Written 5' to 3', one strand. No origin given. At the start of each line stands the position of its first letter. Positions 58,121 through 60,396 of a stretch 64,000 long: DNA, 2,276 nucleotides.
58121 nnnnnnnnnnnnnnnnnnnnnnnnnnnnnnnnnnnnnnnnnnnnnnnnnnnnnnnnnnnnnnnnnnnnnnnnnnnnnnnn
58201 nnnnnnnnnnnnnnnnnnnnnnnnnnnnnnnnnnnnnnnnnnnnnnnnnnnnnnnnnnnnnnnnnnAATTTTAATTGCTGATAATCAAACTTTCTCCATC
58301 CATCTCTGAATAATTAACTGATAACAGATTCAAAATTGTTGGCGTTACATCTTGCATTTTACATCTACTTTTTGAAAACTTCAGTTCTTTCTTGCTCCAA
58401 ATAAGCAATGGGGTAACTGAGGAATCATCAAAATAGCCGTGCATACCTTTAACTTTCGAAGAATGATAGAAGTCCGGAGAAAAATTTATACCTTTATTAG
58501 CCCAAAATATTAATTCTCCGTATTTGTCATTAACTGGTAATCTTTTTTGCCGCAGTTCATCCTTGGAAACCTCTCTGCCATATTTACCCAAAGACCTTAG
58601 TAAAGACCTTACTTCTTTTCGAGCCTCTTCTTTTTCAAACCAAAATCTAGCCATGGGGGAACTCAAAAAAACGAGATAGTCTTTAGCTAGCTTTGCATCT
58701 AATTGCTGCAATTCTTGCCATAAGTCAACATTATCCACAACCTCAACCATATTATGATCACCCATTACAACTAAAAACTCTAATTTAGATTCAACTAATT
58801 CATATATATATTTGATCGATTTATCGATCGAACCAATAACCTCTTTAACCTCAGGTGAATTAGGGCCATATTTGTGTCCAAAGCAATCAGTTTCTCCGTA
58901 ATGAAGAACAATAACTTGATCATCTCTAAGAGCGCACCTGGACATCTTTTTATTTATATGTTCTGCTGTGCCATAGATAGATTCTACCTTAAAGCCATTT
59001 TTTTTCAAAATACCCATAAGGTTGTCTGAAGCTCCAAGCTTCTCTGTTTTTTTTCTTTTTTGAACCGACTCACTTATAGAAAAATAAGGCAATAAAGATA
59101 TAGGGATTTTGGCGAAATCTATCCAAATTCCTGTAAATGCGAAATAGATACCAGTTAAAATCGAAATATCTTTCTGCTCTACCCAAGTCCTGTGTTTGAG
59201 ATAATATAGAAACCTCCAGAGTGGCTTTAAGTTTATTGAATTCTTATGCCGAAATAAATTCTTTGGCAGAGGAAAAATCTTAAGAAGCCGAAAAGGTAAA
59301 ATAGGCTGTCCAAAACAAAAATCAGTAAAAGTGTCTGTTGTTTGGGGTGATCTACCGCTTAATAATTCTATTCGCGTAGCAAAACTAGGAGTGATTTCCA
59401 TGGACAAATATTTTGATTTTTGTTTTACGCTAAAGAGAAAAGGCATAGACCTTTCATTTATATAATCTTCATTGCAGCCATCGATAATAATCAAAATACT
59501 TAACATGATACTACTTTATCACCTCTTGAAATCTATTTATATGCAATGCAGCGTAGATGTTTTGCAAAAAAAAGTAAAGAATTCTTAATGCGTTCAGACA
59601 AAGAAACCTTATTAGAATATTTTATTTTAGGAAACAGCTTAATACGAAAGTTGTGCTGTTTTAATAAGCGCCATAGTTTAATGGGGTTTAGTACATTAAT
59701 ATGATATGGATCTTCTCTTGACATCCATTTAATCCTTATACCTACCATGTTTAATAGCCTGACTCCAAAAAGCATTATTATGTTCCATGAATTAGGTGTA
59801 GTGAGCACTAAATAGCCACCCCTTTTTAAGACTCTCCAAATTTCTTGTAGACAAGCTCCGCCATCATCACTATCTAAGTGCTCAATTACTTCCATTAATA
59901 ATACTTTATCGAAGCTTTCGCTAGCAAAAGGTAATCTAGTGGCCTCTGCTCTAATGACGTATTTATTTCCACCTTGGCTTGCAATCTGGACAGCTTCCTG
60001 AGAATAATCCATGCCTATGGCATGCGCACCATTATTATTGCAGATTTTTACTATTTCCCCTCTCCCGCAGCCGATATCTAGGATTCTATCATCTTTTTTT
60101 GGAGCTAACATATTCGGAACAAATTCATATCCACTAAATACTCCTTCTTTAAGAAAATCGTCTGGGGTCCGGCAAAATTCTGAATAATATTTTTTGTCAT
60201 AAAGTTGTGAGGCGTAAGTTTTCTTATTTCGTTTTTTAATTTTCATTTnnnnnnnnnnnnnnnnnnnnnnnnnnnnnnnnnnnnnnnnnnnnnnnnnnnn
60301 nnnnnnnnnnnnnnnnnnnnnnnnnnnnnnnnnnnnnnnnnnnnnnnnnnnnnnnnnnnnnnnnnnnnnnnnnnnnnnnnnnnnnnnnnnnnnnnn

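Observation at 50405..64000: A 13.5-kb glycan-modification island combines a GT-C (PMT/ArnT-like) transferase, a GT2 polyprenyl-P-sugar synthase, a flippase-like protein, an aminotransferase and several decorating enzymes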

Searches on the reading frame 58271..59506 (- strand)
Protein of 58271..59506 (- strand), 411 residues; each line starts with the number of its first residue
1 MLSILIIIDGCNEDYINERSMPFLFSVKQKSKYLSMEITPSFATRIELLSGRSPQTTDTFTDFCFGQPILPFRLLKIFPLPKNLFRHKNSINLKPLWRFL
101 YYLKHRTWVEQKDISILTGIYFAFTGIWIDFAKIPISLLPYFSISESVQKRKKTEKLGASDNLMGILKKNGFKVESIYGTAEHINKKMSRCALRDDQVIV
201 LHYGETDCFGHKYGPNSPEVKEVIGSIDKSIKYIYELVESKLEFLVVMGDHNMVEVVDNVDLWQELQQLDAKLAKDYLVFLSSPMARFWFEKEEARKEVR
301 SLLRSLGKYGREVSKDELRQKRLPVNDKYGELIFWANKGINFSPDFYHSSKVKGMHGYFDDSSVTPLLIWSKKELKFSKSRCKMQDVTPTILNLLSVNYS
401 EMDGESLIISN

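Call 4: search_protein_families(library=pfam, proteins=[window:58271-59506:-], max_evalue=0.01)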
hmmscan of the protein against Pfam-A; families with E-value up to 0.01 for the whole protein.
window:58271-59506:- (411 aa): 2 families
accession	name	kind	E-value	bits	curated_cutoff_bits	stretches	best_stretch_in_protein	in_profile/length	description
PF01663.27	Phosphodiest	-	1.6e-17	64.6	23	1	118-358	104-341/342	Type I phosphodiesterase / nucleotide pyrophosphatase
PF01676.23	Metalloenzyme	-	1.1e-06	28.8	24.3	1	186-256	137-205/252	Metalloenzyme superfamily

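Call 9: search_protein_families(library=ncbifam, proteins=[window:58271-59506:-], max_evalue=0.01)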
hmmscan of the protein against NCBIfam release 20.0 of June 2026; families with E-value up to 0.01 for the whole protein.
window:58271-59506:- (411 aa): 5 families
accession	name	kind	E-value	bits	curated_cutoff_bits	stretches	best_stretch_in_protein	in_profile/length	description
TIGR01307.1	pgm_bpd_ind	equivalog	9.6e-06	24.3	330.65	0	183-257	371-444/504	2,3-bisphosphoglycerate-independent phosphoglycerate mutase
NF042991.1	alk_phos_PafA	equivalog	4e-05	22.2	650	1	197-258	304-369/554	alkaline phosphatase PafA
NF003104.0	PRK04024.1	equivalog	0.00043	19.2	489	1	171-252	263-348/412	2,3-bisphosphoglycerate-independent phosphoglycerate mutase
TIGR00306.2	apgM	subfamily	0.0029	16.6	320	1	165-251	253-347/403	2,3-bisphosphoglycerate-independent phosphoglycerate mutase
NF003897.0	PRK05434.1-5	equivalog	0.0061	15.1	862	0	365-409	468-512/514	2,3-bisphosphoglycerate-independent phosphoglycerate mutase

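Call 15: search_solved_structures(query=window:58271-59506:-, max_evalue=1)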
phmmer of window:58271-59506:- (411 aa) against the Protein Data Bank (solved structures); distinct sequences matched with E-value up to 1: 41.
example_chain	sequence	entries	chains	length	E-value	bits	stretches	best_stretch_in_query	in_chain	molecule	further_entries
5tcd_A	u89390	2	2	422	1.3e-07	34.3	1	188-256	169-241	Ectonucleotide pyrophosphatase/phosphodiesterase family member 7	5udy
5vem_A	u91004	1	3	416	1.1e-06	31.3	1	200-400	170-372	Ectonucleotide pyrophosphatase/phosphodiesterase family member 5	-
5ege_A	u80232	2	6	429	0.00027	23.4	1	199-257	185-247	Ectonucleotide pyrophosphatase/phosphodiesterase family member 6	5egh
5ven_A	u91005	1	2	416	0.00053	22.4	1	200-361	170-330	Ectonucleotide pyrophosphatase/phosphodiesterase family member 5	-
5veo_A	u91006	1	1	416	0.00053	22.4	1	200-361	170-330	Ectonucleotide pyrophosphatase/phosphodiesterase family member 5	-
2zkt_A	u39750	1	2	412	0.002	20.5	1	177-253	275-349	2,3-bisphosphoglycerate-independent phosphoglycerate mutase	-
4lqy_A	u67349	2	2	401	0.0074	18.7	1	200-369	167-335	Bis(5'-adenosyl)-triphosphatase ENPP4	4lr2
1ei6_A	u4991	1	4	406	0.014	17.8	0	163-255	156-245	PHOSPHONOACETATE HYDROLASE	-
3nkm_A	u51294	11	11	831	0.018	17.4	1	201-257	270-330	Ectonucleotide pyrophosphatase/phosphodiesterase family member 2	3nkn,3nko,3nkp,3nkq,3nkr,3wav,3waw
7mfh_A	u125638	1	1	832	0.018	17.4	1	201-257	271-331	Ectonucleotide pyrophosphatase/phosphodiesterase family member 2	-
6leh_A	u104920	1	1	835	0.018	17.4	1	201-257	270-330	Ectonucleotide pyrophosphatase/phosphodiesterase family member 2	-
5ohi_A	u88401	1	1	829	0.018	17.4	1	201-257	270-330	Ectonucleotide pyrophosphatase/phosphodiesterase family member 2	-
5lia_A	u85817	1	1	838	0.018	17.4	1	201-257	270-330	Ectonucleotide pyrophosphatase/phosphodiesterase family member 2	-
6y5m_A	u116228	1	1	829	0.018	17.4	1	201-257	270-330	Ectonucleotide pyrophosphatase/phosphodiesterase family member 2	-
5olb_A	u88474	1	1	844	0.018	17.4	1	201-257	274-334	Ectonucleotide pyrophosphatase/phosphodiesterase family member 2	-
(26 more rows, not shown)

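Call 73: search_protein_families(library=padloc, proteins=[window:58271-59506:-], max_evalue=0.001)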
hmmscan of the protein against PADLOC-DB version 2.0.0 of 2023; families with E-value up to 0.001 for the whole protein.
window:58271-59506:- (411 aa): 0 families

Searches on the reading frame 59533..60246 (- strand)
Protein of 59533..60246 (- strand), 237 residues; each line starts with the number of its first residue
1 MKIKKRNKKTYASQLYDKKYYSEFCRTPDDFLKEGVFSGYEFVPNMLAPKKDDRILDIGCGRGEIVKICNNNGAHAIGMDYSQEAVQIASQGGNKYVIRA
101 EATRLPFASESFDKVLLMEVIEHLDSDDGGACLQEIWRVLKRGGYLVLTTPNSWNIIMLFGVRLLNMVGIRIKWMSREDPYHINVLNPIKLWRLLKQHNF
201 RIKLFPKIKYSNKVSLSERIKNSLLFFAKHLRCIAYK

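Call 4: search_protein_families(library=pfam, proteins=[window:59533-60246:-], max_evalue=0.01)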
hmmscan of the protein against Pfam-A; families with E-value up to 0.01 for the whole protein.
window:59533-60246:- (237 aa): 15 families
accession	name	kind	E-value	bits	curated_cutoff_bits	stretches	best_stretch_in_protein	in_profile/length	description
PF08241.18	Methyltransf_11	-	4.5e-23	82.1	21.2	1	56-148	1-95/95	Methyltransferase domain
PF13489.12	Methyltransf_23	-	1.5e-18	67.5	27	1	46-202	16-161/164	Methyltransferase domain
PF13649.12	Methyltransf_25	-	2e-18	67.3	27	1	55-144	1-97/97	Methyltransferase domain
PF13847.12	Methyltransf_31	-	2.6e-16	60.1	27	1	50-152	2-113/145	Methyltransferase domain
PF08242.18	Methyltransf_12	-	8.7e-12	46.1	30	1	56-146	1-98/98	Methyltransferase domain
PF02353.26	CMAS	-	5.6e-08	32.9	27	1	24-150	35-166/273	Mycolic acid cyclopropane synthetase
PF03141.22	Methyltransf_29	-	5.3e-07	29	23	1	43-152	109-221/506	Putative S-adenosyl-L-methionine-dependent methyltransferase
PF07021.18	MetW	-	9.6e-07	29.1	21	1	50-152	12-111/193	Methionine biosynthesis protein MetW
PF01209.24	Ubie_methyltran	-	3.4e-06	27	20.1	1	42-148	38-151/233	ubiE/COQ5 methyltransferase family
PF08003.17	Methyltransf_9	-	4.2e-05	23.1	23.8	1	43-150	107-219/315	Protein of unknown function (DUF1698)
PF01555.25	N6_N4_Mtase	-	0.00029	21.3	26.7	1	50-90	180-220/221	DNA methylase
PF03291.22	mRNA_G-N7_MeTrfase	-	0.00055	19.6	26.6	0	51-95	61-106/315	mRNA (guanine-N(7))-methyltransferase domain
PF05148.21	Methyltransf_8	-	0.00062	20.1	27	1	48-154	69-162/219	Hypothetical methyltransferase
PF05175.20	MTS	-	0.00062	19.9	23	1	24-95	4-77/170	Methyltransferase small domain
PF05219.18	DREV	-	0.0031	17.1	26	1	49-148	92-186/265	DREV methyltransferase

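Call 9: search_protein_families(library=ncbifam, proteins=[window:59533-60246:-], max_evalue=0.01)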
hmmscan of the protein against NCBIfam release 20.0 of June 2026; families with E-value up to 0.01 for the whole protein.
window:59533-60246:- (237 aa): 47 families (the best 25 are shown)
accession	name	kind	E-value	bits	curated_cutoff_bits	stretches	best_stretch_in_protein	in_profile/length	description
NF045667.1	MTase_DVU1556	equivalog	8.1e-20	71.2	155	1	47-149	18-120/213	DVU_1556 family methyltransferase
NF043040.1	corrin_prot_MT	hypoth_equivalog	1.2e-14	54.2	180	1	50-149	40-148/216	corrinoid protein-associated methyltransferase CpaM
TIGR01983.1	UbiG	equivalog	1.4e-13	50.7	102.95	1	51-203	49-203/228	bifunctional 2-polyprenyl-6-hydroxyphenol methylase/3-demethylubiquinol 3-O-methyltransferase UbiG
NF001244.0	PRK00216.1-5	equivalog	3.9e-11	42.7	216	1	46-148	43-153/236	bifunctional demethylmenaquinone methyltransferase/2-methoxy-6-polyprenyl-1,4-benzoquinol methylase UbiE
NF001241.0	PRK00216.1-2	equivalog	4.7e-11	42.8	327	1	45-149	45-148/231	demethylmenaquinone methyltransferase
TIGR01934.1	MenG_MenH_UbiE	subfamily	6.3e-11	42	158.35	1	45-149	33-142/223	ubiquinone/menaquinone biosynthesis methyltransferase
TIGR02072.1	BioC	equivalog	4.1e-10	39.9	184.95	1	50-152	33-136/244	malonyl-ACP O-methyltransferase BioC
TIGR02021.1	BchM-ChlM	equivalog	8.9e-09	35.1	158.9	1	50-148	53-155/218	magnesium protoporphyrin IX methyltransferase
NF041255.1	mycofact_MftM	equivalog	1.9e-08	34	200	1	53-142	141-235/289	mycofactocin oligosaccharide methyltransferase MftM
NF047649.1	MTase_UXPK_star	exception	2.4e-08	33.3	460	1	16-149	43-182/283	methyltransferase/UXPK-star double selenoprotein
TIGR04074.1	bacter_Hen1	equivalog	3e-08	32.6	340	1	43-153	274-396/462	3' terminal RNA ribose 2'-O-methyltransferase Hen1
NF008686.0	PRK11705.1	equivalog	3.2e-08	33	400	1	42-150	158-267/383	cyclopropane fatty acyl phospholipid synthase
NF008300.0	PRK11088.1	equivalog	9.9e-08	31.8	303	1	48-153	82-184/272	23S rRNA (guanine(745)-N(1))-methyltransferase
NF040539.1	AST_met_ArsM_2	exception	1.2e-07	31.8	240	1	45-153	50-168/262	putative arsinothricin biosynthesis methyltransferase ArsM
NF007610.0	PRK10258.1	equivalog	1.3e-07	31.2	342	1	45-150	36-140/251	malonyl-ACP O-methyltransferase BioC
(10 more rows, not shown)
